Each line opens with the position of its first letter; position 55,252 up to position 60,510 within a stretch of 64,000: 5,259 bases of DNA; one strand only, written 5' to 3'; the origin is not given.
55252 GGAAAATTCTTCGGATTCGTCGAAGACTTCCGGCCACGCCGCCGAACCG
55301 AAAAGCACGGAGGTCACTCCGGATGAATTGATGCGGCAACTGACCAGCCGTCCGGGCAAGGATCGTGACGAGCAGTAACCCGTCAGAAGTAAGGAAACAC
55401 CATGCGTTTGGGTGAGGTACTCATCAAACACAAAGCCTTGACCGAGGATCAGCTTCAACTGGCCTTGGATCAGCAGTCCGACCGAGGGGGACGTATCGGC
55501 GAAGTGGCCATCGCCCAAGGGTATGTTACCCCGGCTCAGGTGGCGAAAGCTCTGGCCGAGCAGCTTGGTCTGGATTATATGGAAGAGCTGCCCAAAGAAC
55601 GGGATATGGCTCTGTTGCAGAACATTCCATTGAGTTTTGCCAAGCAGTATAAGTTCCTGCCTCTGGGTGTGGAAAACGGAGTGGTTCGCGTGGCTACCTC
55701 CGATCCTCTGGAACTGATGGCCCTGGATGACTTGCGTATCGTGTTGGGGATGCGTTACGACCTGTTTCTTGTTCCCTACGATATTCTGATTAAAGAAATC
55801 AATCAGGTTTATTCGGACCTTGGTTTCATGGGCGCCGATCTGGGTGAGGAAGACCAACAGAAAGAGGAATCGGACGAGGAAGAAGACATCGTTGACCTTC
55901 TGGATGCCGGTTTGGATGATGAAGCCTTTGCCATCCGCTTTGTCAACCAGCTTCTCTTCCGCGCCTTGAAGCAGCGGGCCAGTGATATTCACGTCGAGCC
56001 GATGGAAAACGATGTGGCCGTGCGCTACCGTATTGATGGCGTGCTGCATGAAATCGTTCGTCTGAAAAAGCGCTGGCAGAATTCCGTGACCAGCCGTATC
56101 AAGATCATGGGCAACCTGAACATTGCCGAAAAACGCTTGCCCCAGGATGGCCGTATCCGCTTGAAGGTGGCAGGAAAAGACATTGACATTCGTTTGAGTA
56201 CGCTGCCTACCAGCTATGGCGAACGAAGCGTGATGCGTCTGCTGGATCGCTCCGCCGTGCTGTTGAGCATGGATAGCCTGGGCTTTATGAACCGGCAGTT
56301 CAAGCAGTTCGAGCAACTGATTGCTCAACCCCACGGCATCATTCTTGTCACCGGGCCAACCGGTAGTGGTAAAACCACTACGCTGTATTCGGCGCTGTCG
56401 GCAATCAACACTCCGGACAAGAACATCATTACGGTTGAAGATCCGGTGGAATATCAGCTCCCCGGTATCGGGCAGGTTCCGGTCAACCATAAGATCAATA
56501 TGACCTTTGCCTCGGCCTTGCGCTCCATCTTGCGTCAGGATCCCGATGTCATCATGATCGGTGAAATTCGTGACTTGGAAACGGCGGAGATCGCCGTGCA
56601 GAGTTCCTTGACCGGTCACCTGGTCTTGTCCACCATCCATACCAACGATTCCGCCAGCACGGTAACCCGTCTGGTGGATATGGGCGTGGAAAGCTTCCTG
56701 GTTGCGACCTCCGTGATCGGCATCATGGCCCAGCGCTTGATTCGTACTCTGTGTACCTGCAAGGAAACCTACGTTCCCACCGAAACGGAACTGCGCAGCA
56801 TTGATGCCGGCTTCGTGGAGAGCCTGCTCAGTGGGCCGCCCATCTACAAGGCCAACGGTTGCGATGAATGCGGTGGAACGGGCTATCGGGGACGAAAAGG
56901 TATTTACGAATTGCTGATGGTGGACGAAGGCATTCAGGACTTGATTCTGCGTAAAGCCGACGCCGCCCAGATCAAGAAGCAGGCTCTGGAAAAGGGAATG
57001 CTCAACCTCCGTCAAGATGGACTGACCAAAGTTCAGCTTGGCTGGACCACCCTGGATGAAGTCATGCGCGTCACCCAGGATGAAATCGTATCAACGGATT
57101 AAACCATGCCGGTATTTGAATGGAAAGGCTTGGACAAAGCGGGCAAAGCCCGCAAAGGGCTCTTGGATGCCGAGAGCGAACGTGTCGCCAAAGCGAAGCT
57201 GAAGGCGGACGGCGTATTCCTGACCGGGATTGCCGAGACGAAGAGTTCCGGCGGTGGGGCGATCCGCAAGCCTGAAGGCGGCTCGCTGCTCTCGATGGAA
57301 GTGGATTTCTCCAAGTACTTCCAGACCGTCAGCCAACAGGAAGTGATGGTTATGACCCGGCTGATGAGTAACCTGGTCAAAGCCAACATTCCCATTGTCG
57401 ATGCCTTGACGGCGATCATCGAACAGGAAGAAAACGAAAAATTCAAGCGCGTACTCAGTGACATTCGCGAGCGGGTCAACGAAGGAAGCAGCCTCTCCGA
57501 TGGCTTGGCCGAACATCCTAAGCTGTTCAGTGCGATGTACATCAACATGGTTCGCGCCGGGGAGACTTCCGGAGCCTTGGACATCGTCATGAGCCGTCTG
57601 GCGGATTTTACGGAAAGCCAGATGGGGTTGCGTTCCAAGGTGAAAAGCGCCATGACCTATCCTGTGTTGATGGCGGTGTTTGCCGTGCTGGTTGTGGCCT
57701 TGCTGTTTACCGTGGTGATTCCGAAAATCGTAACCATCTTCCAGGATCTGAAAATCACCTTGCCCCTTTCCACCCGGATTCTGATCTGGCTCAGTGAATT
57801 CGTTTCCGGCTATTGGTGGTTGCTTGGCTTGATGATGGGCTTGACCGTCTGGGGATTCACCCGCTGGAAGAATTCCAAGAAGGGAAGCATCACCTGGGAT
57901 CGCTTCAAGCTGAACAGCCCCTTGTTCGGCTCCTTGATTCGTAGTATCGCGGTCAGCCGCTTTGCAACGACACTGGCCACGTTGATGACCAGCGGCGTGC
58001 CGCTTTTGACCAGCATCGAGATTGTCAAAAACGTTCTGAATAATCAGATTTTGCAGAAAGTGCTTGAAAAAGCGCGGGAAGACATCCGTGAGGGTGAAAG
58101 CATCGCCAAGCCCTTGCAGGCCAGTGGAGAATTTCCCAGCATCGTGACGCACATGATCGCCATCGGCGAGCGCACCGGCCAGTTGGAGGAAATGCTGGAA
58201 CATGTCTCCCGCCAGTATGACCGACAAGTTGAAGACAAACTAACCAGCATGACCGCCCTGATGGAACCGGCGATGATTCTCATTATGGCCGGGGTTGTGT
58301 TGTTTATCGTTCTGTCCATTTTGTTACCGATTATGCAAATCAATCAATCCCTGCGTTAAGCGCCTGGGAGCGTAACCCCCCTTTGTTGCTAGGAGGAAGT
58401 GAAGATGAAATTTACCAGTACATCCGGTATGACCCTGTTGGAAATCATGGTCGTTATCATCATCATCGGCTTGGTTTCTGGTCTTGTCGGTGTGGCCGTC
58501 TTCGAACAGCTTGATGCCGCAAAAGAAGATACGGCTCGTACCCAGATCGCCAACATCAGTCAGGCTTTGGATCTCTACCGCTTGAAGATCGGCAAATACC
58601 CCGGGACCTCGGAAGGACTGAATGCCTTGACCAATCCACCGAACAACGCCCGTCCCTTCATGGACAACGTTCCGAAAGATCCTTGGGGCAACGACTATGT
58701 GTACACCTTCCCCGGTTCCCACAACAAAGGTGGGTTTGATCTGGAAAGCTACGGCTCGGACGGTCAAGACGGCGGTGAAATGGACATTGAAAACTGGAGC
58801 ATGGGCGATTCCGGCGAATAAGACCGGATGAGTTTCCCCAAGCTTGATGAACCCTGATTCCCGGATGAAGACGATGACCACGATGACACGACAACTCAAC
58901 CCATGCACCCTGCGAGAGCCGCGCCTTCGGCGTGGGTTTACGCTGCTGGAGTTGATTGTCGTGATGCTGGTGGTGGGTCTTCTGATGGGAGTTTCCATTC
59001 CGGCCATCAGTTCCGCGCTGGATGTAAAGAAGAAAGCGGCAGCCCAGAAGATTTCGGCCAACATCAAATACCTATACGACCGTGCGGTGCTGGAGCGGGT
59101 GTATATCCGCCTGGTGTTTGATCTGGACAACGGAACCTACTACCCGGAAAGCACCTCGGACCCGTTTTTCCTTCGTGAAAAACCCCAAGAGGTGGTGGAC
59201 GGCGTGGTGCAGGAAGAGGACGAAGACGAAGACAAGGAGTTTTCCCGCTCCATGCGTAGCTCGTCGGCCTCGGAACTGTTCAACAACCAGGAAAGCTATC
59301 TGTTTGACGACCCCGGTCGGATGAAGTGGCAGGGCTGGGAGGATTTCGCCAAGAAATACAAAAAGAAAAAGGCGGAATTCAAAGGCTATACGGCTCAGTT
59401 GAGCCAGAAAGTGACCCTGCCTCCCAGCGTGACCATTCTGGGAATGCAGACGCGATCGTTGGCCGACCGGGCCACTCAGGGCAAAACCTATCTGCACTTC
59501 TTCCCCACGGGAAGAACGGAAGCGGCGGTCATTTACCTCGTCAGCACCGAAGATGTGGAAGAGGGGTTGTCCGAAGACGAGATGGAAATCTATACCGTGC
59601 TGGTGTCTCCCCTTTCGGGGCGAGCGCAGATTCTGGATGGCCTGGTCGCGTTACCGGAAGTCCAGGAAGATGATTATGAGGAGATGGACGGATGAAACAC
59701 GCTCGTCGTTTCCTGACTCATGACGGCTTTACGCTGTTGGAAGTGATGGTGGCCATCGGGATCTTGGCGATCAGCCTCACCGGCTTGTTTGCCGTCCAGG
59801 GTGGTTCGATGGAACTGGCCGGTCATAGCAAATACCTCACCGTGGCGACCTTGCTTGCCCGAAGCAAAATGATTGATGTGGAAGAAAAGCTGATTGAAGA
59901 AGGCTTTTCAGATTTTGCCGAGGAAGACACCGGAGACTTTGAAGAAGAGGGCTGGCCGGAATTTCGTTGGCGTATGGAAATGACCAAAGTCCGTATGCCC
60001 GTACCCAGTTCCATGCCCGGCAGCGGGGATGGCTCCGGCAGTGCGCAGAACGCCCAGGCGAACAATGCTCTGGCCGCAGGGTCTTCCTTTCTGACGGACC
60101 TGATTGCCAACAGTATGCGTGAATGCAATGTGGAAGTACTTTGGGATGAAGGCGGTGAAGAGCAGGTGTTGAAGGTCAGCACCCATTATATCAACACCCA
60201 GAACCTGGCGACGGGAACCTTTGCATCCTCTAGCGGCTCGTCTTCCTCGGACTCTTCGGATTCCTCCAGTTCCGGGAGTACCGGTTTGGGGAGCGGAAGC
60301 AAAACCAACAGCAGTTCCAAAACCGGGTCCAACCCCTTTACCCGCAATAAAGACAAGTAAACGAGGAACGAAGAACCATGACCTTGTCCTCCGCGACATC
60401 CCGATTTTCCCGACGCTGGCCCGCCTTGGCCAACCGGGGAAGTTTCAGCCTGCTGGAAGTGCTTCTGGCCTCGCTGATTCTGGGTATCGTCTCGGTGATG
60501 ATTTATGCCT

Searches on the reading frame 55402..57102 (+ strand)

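Call 77: search_protein_families(library=pfam, proteins=[window:55402-57102:+], max_evalue=0.00001)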
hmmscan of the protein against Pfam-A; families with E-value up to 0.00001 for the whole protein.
window:55402-57102:+ (566 aa): 2 families
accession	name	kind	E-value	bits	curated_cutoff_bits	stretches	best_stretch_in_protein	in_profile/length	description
PF00437.27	T2SSE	-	2.4e-142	474.4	24.9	1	172-556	3-370/370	Type II/IV secretion system protein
PF05157.20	MshEN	-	1.5e-16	60.6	23.1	1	55-139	1-86/90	MshEN domain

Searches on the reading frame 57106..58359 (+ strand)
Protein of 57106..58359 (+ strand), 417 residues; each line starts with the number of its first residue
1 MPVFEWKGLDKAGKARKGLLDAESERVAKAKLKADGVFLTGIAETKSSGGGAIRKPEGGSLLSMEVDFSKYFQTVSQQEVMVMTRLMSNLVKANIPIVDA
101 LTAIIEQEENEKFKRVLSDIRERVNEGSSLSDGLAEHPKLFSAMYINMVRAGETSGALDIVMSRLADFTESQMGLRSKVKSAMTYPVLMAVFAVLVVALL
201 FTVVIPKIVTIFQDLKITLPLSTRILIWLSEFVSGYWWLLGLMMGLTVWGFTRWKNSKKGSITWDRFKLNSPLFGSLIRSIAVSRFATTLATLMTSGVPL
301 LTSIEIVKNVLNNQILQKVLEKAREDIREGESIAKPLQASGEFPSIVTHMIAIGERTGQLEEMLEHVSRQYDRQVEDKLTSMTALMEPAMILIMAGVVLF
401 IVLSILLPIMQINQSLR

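Call 77: search_protein_families(library=pfam, proteins=[window:57106-58359:+], max_evalue=0.00001)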
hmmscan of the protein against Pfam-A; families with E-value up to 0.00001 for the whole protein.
window:57106-58359:+ (417 aa): 1 family
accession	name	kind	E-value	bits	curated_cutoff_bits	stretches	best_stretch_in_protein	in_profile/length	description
PF00482.28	T2SSF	-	1.3e-65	219.5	25.2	2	84-206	2-125/125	Type II secretion system (T2SS), protein F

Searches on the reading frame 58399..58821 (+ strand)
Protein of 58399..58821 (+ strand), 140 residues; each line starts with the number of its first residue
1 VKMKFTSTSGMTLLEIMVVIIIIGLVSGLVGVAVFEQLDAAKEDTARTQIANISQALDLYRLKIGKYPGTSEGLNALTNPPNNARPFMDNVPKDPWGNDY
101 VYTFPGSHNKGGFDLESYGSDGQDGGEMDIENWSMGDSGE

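Call 77: search_protein_families(library=pfam, proteins=[window:58399-58821:+], max_evalue=0.00001)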
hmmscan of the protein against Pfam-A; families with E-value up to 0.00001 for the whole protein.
window:58399-58821:+ (140 aa): 1 family
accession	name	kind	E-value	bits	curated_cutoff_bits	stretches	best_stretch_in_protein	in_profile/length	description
PF08334.16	T2SSG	-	4.8e-32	110.7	21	1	34-133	2-108/108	Type II secretion system (T2SS), protein G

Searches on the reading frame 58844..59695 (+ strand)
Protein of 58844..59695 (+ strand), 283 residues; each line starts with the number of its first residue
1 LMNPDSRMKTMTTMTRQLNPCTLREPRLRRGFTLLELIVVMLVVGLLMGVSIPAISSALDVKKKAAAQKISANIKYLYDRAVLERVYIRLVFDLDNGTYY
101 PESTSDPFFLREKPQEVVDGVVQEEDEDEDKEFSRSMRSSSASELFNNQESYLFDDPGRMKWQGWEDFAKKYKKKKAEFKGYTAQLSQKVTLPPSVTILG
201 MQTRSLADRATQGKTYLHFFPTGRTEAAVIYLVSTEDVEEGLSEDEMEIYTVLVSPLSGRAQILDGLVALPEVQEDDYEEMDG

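Call 77: search_protein_families(library=pfam, proteins=[window:58844-59695:+], max_evalue=0.00001)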
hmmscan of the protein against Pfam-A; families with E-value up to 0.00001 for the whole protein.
window:58844-59695:+ (283 aa): 1 family
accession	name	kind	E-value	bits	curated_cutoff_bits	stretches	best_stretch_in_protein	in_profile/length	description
PF07963.17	N_methyl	-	5.2e-07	29.4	21.2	1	27-50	2-25/27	Prokaryotic N-terminal methylation motif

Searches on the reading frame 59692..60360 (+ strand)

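Call 77: search_protein_families(library=pfam, proteins=[window:59692-60360:+], max_evalue=0.00001)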
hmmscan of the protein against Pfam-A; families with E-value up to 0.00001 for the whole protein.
window:59692-60360:+ (222 aa): 1 family
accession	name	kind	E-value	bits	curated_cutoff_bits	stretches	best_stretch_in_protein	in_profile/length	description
PF07963.17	N_methyl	-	5.1e-07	29.4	21.2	1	12-33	6-27/27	Prokaryotic N-terminal methylation motif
